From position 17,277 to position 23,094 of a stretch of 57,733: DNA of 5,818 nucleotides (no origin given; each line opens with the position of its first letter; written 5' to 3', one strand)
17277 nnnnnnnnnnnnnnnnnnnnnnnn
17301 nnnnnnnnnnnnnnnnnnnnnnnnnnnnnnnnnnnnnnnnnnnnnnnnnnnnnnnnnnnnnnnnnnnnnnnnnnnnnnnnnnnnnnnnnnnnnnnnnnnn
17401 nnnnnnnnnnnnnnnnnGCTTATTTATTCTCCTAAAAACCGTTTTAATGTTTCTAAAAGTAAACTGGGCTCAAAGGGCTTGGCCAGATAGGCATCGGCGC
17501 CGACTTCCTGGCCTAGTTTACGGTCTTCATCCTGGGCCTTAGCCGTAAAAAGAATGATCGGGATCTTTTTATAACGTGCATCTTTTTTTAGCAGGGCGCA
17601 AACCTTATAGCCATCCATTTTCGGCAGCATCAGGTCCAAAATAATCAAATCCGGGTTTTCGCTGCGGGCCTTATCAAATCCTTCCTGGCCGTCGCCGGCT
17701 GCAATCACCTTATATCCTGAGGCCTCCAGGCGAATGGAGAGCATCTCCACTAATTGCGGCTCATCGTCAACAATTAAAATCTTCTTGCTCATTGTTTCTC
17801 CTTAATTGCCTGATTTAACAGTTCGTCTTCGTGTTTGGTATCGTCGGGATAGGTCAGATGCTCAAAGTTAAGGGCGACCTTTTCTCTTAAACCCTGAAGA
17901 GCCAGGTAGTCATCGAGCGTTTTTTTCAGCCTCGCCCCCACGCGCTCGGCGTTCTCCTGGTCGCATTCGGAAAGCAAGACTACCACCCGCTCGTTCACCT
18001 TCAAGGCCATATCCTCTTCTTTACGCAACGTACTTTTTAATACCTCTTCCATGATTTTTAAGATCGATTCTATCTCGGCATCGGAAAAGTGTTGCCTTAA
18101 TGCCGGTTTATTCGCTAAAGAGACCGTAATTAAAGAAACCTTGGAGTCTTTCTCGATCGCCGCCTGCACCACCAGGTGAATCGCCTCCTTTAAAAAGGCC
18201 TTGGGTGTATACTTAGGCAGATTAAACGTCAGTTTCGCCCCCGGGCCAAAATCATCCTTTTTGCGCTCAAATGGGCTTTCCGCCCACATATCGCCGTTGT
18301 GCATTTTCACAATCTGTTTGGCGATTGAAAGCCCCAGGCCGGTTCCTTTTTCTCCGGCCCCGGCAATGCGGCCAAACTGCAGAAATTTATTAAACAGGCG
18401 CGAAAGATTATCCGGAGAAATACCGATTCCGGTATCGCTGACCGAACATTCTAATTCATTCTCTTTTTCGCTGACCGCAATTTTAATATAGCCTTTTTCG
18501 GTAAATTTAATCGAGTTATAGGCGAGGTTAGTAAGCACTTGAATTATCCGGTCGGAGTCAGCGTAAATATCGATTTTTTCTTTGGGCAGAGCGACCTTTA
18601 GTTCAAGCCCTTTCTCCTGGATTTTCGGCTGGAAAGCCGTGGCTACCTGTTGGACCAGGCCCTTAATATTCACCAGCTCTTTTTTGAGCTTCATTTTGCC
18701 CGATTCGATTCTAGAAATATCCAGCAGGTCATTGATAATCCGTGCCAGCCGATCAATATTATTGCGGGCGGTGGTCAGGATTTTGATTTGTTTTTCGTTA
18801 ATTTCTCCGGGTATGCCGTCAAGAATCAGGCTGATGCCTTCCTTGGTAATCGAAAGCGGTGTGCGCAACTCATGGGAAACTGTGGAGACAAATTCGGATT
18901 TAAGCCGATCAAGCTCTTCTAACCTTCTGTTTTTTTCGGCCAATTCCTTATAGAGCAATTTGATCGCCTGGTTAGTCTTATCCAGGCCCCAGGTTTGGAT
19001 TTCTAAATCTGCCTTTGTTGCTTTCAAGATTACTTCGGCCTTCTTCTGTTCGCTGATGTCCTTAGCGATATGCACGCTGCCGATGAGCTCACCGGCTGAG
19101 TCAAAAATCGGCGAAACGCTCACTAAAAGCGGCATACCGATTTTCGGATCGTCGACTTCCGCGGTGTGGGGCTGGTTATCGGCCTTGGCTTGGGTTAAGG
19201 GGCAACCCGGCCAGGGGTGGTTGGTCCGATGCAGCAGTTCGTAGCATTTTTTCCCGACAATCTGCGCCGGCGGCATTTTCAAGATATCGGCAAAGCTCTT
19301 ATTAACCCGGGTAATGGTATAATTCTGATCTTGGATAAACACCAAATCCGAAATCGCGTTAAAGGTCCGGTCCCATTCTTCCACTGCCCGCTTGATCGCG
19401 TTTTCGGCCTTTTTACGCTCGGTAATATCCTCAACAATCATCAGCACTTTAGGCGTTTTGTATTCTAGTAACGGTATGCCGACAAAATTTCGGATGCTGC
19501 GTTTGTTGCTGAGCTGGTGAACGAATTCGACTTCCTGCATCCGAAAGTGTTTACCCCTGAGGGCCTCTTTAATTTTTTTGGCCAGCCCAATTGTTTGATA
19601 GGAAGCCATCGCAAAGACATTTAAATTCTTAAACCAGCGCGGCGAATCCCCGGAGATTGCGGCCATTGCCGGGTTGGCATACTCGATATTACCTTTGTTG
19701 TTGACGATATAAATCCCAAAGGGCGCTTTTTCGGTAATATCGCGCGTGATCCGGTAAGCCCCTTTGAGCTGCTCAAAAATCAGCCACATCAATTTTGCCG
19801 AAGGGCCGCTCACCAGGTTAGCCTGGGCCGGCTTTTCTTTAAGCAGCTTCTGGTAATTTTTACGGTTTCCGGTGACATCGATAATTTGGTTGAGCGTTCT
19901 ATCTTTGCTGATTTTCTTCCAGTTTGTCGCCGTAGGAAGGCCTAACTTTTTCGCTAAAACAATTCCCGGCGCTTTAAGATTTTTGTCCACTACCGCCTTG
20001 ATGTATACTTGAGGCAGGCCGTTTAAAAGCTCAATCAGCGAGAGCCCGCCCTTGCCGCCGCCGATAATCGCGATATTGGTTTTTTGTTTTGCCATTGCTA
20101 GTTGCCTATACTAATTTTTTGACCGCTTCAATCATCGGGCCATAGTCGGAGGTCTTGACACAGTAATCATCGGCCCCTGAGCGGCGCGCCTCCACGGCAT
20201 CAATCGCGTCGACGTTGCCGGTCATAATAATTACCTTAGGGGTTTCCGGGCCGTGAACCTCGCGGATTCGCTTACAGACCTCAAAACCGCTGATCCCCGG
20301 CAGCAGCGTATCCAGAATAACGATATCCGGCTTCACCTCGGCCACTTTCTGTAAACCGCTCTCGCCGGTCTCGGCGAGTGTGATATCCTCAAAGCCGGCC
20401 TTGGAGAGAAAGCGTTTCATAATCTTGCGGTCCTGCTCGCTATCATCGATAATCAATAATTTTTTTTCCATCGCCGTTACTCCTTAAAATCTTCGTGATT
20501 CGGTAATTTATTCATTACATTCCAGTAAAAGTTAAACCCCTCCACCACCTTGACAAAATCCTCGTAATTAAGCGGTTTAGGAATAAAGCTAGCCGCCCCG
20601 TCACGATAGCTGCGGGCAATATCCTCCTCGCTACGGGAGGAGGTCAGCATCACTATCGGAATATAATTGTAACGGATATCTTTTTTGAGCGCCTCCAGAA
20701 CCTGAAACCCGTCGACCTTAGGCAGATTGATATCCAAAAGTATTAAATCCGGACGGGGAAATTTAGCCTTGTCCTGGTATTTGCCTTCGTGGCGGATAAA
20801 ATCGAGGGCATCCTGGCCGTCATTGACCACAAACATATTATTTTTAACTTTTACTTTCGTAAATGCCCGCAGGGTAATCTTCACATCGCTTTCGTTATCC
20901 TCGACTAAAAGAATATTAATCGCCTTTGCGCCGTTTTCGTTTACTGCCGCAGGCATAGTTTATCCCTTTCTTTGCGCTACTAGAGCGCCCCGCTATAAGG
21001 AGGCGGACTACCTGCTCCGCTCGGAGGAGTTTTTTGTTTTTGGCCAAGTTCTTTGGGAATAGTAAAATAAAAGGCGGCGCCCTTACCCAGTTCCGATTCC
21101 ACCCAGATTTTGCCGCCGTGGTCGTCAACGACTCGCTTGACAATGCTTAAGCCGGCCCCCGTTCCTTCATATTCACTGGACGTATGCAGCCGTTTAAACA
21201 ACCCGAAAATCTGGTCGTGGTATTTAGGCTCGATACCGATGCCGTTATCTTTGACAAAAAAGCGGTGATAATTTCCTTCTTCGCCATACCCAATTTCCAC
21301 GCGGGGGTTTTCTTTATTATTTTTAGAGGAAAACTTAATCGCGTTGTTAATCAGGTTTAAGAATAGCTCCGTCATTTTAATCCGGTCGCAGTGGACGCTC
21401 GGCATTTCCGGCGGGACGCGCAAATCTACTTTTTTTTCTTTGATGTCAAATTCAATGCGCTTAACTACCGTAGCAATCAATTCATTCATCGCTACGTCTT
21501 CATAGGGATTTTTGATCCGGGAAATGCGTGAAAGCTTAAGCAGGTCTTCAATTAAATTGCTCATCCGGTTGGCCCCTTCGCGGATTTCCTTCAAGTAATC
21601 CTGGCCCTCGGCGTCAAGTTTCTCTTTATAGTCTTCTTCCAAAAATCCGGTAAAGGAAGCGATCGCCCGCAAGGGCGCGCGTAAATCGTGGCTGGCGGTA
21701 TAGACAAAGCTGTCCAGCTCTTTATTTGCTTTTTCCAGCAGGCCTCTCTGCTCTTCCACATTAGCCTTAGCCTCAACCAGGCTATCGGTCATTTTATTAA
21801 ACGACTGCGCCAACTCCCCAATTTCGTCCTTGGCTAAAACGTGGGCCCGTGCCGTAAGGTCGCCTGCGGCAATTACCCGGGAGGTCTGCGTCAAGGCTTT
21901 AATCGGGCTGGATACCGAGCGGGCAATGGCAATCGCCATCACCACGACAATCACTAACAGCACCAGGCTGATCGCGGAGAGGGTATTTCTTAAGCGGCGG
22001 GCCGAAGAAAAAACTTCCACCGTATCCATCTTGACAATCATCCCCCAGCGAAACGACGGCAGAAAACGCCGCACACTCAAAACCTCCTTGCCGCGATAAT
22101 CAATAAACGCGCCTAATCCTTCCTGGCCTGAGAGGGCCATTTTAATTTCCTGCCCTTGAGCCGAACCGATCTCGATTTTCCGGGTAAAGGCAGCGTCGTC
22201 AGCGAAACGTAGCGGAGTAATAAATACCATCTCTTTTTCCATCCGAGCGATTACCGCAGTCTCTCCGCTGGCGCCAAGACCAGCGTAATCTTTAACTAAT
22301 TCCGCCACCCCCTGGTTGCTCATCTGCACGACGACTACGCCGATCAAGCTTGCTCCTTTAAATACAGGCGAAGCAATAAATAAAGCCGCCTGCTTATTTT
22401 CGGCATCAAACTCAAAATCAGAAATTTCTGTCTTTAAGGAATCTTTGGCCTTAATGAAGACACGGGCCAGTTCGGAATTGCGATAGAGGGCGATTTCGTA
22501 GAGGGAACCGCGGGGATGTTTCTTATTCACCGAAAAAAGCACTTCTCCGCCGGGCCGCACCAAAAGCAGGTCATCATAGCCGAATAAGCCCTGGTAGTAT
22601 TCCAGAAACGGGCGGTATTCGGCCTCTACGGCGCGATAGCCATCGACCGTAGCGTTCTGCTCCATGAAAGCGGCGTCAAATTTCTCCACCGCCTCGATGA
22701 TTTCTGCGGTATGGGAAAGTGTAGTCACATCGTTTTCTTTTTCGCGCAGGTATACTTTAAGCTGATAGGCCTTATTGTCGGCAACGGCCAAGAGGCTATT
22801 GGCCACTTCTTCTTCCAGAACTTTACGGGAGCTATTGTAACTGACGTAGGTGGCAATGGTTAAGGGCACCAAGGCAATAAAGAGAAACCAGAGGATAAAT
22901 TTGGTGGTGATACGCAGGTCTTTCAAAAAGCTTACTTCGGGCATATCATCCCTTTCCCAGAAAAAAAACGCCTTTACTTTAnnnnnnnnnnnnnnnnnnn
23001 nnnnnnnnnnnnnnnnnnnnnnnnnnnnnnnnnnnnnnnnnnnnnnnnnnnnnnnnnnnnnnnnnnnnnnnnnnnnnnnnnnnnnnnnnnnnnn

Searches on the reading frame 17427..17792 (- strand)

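Call 84: search_protein_families(library=pfam, proteins=[window:17427-17792:-], max_evalue=0.00001)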
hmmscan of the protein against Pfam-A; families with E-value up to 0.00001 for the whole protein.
window:17427-17792:- (122 aa): 1 family
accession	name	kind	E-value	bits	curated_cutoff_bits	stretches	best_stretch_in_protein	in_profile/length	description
PF00072.30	Response_reg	-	1.8e-28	99.4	30.2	1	5-116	1-110/111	Response regulator receiver domain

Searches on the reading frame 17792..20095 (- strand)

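Call 84: search_protein_families(library=pfam, proteins=[window:17792-20095:-], max_evalue=0.00001)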
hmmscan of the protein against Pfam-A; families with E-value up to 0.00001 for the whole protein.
window:17792-20095:- (768 aa): 6 families
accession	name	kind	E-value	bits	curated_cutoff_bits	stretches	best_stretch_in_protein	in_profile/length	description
PF02518.31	HATPase_c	-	1e-24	87.6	26.4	1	513-628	2-109/111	Histidine kinase-, DNA gyrase B-, and HSP90-like ATPase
PF08448.16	PAS_4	-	2.8e-21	76.3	23.1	2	245-351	1-109/110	PAS fold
PF13426.13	PAS_9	-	8.5e-18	65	27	1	250-349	2-103/103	PAS domain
PF00512.31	HisKA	-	6.6e-16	58.5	26.9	1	399-466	2-66/66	His Kinase A (phospho-acceptor) domain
PF13188.13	PAS_8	-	3.4e-11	43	21.8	0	118-153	4-41/65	PAS domain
PF00989.32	PAS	-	9.2e-11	42.2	22.6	0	239-347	1-113/113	PAS fold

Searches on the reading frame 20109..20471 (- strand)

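Call 84: search_protein_families(library=pfam, proteins=[window:20109-20471:-], max_evalue=0.00001)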
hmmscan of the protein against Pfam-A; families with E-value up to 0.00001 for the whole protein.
window:20109-20471:- (121 aa): 1 family
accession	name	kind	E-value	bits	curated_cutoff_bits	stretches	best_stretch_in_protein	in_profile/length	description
PF00072.30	Response_reg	-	6.6e-25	87.9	30.2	1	6-117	2-110/111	Response regulator receiver domain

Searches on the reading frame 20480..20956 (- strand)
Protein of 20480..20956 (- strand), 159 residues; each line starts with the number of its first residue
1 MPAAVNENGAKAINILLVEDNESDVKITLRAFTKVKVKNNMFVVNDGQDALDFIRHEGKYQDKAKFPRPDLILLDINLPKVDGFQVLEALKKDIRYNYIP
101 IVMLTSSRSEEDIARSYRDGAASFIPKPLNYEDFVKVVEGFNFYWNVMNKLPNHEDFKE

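Call 84: search_protein_families(library=pfam, proteins=[window:20480-20956:-], max_evalue=0.00001)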
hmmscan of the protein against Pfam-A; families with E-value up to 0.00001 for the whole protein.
window:20480-20956:- (159 aa): 1 family
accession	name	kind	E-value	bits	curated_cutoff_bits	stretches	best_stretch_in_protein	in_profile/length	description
PF00072.30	Response_reg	-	1.6e-18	67.3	30.2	1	15-138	1-110/111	Response regulator receiver domain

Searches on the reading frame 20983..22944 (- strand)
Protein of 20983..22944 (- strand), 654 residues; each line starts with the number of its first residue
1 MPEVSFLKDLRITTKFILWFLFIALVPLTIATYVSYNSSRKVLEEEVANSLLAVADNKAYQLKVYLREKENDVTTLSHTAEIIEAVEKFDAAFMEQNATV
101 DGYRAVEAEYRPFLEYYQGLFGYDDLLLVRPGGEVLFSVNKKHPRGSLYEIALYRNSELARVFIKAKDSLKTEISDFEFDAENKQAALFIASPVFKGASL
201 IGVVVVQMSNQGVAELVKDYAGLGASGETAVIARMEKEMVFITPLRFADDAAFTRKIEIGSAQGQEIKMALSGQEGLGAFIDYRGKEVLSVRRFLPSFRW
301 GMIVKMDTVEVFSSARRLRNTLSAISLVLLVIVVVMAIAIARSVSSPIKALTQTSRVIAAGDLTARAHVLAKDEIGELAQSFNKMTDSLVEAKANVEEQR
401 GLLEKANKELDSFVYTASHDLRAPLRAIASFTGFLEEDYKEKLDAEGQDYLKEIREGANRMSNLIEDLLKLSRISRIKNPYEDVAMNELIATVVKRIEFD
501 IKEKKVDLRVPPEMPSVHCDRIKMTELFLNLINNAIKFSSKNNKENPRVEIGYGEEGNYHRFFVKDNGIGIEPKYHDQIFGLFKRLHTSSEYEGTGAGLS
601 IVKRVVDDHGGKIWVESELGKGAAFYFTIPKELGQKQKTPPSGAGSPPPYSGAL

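Call 84: search_protein_families(library=pfam, proteins=[window:20983-22944:-], max_evalue=0.00001)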
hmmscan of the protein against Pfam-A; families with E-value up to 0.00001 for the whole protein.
window:20983-22944:- (654 aa): 4 families
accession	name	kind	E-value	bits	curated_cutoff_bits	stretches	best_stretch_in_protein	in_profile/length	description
PF02518.31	HATPase_c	-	7.5e-26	91.2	26.4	1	520-632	2-110/111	Histidine kinase-, DNA gyrase B-, and HSP90-like ATPase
PF00672.30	HAMP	-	3.1e-16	59.9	25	1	340-390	2-52/53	HAMP domain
PF00512.31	HisKA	-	6.3e-15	55.4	26.9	1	411-474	3-63/66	His Kinase A (phospho-acceptor) domain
PF02743.24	dCache_1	-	1.5e-11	44.7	45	1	42-304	2-239/240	Cache domain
